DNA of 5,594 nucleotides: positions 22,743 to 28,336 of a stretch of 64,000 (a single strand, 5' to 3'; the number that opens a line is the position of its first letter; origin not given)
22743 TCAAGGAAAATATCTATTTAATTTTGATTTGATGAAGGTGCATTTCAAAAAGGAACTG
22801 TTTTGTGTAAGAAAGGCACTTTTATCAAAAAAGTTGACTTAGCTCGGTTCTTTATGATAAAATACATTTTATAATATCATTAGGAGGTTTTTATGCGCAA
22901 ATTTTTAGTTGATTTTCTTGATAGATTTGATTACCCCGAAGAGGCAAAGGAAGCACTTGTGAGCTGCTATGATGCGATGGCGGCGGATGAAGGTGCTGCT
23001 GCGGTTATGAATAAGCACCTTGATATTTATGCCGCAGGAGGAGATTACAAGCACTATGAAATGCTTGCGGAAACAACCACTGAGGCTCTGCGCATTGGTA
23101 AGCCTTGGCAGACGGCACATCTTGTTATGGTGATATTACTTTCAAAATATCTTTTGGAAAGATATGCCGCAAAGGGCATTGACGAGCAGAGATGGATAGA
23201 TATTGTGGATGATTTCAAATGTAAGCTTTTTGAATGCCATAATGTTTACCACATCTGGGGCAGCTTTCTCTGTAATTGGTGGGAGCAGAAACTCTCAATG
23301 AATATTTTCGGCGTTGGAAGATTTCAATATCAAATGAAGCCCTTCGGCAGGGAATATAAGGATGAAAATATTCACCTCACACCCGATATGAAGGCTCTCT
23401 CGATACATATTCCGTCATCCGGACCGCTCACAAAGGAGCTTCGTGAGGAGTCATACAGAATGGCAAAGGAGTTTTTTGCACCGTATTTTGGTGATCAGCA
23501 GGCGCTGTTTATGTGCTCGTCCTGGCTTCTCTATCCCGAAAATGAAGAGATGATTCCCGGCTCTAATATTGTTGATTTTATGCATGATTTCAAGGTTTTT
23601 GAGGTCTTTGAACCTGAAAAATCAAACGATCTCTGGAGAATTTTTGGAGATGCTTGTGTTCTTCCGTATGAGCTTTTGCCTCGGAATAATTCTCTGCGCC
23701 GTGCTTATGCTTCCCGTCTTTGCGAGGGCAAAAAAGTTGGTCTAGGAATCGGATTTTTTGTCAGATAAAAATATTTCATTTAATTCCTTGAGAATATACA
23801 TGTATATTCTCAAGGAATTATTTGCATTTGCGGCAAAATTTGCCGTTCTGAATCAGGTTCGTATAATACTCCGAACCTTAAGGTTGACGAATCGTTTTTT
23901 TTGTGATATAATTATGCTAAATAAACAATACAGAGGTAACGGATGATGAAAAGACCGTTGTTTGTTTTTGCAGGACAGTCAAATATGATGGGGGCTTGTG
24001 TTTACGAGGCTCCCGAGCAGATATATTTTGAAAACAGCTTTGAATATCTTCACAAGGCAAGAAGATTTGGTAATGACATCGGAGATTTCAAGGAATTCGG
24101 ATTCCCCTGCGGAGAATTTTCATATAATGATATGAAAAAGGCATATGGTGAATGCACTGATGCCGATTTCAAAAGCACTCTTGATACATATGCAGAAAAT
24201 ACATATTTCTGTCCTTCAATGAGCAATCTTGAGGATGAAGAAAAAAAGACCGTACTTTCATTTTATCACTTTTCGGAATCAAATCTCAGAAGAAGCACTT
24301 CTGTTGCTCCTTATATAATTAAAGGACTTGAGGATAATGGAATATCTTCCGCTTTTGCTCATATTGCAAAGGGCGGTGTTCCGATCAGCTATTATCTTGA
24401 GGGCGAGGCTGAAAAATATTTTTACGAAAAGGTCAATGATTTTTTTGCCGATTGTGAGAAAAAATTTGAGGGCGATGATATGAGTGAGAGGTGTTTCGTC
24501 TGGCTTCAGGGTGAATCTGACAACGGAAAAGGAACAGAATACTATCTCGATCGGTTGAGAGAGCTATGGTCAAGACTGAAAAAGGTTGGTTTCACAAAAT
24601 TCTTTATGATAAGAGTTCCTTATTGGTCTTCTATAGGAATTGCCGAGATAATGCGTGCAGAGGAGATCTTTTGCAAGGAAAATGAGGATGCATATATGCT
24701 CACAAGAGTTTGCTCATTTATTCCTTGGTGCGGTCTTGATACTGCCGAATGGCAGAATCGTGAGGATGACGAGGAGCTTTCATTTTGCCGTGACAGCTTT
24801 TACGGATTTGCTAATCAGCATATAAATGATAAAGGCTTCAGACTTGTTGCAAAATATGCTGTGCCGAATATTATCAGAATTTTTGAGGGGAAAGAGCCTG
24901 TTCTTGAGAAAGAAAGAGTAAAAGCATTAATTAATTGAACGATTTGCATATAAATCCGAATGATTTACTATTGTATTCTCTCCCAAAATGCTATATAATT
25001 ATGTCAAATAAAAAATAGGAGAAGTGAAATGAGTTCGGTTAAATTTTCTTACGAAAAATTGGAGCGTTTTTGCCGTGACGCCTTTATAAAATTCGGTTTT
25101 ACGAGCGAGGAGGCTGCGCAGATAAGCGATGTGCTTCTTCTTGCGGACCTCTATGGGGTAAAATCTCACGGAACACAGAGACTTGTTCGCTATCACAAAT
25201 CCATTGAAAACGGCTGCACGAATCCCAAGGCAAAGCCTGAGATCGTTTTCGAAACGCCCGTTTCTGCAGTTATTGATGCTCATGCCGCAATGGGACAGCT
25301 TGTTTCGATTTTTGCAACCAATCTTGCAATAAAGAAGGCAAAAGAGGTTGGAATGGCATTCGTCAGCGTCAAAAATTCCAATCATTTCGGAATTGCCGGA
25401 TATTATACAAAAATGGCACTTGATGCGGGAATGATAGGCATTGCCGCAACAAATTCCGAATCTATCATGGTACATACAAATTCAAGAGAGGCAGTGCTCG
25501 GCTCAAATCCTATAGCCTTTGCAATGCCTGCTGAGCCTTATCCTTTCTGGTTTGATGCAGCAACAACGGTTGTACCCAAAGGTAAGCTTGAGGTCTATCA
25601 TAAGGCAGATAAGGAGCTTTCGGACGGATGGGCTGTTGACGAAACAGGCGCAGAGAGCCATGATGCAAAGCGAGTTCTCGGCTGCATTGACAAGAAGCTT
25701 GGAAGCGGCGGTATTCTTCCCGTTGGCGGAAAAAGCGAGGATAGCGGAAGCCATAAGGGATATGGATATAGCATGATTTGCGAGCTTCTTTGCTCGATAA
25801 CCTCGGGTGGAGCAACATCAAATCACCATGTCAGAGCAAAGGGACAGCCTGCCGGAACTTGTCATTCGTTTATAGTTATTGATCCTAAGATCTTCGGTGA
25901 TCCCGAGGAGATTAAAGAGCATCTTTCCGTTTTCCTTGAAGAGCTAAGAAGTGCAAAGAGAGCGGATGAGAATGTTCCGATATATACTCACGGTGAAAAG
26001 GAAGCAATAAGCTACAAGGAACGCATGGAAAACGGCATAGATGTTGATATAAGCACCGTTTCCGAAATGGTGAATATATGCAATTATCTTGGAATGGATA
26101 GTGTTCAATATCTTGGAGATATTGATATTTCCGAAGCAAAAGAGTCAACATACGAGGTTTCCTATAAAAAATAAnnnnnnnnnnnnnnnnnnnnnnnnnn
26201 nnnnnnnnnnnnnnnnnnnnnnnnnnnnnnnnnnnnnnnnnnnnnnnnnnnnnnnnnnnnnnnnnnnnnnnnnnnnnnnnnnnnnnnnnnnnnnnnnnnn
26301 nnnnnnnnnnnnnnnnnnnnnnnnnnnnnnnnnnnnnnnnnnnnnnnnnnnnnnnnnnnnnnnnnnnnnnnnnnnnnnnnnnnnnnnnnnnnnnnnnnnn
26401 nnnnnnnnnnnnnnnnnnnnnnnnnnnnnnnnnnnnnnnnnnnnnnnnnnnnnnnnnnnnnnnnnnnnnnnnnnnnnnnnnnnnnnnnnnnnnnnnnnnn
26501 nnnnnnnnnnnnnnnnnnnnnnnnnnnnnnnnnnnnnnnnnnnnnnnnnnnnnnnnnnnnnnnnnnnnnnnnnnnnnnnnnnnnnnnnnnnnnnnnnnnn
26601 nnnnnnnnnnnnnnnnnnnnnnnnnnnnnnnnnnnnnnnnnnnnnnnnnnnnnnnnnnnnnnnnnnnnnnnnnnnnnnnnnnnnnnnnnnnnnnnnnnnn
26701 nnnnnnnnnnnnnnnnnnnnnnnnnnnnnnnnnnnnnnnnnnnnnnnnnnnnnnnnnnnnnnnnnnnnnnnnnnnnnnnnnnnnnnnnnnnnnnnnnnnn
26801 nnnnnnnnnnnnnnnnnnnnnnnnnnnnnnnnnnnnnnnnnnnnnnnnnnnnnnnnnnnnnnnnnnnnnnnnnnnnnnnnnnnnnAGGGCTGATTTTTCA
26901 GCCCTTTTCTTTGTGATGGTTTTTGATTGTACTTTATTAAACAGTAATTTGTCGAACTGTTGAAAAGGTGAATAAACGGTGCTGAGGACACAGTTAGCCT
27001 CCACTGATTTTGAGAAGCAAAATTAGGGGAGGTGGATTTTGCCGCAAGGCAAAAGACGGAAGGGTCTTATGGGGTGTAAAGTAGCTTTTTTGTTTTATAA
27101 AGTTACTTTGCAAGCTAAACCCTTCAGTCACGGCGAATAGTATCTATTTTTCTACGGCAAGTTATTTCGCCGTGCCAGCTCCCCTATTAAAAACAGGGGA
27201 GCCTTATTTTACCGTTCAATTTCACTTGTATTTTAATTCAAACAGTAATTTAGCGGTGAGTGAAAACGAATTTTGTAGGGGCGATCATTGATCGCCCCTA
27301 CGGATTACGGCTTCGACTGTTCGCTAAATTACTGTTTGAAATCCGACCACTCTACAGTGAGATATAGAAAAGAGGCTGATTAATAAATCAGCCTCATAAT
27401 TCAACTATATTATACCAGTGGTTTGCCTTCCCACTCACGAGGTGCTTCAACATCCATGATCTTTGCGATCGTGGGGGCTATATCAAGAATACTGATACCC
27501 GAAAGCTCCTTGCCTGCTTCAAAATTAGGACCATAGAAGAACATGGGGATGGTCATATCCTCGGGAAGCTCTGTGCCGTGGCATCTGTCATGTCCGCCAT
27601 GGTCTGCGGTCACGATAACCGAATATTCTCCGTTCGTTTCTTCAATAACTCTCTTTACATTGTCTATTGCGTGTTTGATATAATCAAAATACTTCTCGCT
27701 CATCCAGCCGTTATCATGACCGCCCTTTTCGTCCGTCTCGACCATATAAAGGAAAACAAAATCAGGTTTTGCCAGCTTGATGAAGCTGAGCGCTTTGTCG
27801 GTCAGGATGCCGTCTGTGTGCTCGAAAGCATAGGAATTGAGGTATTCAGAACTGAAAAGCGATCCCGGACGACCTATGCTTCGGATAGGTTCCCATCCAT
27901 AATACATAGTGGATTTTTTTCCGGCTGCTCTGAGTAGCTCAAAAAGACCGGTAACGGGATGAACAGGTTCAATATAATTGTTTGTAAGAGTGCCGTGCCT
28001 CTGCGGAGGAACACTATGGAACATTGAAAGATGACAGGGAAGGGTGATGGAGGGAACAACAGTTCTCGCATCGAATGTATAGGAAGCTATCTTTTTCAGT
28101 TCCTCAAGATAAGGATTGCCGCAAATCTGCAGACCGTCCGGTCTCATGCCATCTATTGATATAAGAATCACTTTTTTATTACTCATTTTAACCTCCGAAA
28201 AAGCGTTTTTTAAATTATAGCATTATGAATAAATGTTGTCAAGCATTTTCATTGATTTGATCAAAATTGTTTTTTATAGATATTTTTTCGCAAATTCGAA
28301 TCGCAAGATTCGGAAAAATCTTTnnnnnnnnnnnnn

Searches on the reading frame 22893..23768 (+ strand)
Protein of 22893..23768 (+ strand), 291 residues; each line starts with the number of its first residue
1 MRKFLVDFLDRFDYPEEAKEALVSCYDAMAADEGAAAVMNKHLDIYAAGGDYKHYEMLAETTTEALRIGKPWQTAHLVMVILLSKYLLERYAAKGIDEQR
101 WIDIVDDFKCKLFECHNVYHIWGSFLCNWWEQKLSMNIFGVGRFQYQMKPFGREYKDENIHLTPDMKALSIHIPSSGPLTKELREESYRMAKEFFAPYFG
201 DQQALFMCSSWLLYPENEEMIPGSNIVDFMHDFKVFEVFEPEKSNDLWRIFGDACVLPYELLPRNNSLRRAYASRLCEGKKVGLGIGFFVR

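Call 40: search_protein_families(library=pfam, proteins=[window:22893-23768:+])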
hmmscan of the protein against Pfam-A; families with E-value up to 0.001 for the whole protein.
window:22893-23768:+ (291 aa): 2 families
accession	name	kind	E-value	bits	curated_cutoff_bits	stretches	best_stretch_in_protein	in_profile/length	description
PF18164.7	GNAT_C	-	1.2e-33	116.5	22.8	1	138-289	1-142/142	GNAT-like C-terminal domain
PF18082.7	NAT_N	-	1.6e-11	45.7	27.8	1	4-134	2-127/129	N-acyltransferase N-terminal domain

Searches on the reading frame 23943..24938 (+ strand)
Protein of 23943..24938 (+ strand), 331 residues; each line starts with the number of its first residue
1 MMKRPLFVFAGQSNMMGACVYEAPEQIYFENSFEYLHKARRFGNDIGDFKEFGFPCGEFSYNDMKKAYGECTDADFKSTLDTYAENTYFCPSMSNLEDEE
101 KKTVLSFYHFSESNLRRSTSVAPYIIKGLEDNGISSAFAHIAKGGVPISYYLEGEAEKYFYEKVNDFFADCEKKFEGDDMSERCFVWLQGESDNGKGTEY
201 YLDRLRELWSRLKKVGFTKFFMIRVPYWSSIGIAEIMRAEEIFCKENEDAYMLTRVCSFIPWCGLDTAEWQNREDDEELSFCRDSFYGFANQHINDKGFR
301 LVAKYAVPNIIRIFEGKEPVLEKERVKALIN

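Call 40: search_protein_families(library=pfam, proteins=[window:23943-24938:+])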
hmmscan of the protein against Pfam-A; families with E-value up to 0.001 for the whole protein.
window:23943-24938:+ (331 aa): 1 family
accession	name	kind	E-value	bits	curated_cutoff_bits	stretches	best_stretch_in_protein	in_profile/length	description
PF03629.24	SASA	-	1.5e-07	31.7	24.8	0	138-214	85-154/226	Carbohydrate esterase, sialic acid-specific acetylesterase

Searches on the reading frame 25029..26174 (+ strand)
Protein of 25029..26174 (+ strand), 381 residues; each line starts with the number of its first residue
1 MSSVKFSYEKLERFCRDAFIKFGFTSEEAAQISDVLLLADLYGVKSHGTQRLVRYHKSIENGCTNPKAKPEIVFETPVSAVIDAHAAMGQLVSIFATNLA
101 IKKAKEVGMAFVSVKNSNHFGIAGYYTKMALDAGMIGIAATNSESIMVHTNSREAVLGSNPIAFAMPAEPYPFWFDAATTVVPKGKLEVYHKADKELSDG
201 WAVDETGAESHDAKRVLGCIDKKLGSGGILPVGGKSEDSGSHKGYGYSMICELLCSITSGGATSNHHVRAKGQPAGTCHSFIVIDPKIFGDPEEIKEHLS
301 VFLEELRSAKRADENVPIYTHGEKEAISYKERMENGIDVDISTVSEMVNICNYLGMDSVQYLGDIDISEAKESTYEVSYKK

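Call 40: search_protein_families(library=pfam, proteins=[window:25029-26174:+])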
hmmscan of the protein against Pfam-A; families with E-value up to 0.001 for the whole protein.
window:25029-26174:+ (381 aa): 1 family
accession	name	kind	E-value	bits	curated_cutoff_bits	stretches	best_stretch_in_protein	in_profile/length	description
PF02615.19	Ldh_2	-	5.7e-113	377.8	38.8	1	7-347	2-332/333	Malate/L-lactate dehydrogenase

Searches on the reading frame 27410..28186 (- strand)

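Call 75: search_protein_families(library=pfam, proteins=[window:27410-28186:-], max_evalue=0.00001)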
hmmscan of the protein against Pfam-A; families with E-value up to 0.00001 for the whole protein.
window:27410-28186:- (258 aa): 3 families
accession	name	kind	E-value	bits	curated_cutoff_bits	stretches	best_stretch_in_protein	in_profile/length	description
PF01663.27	Phosphodiest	-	5.7e-19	69.3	23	1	6-200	1-223/342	Type I phosphodiesterase / nucleotide pyrophosphatase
PF01676.23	Metalloenzyme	-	8e-11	42.4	24.3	1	125-247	131-251/252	Metalloenzyme superfamily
PF00884.28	Sulfatase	-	9.1e-10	38.8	25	1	5-246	2-301/301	Sulfatase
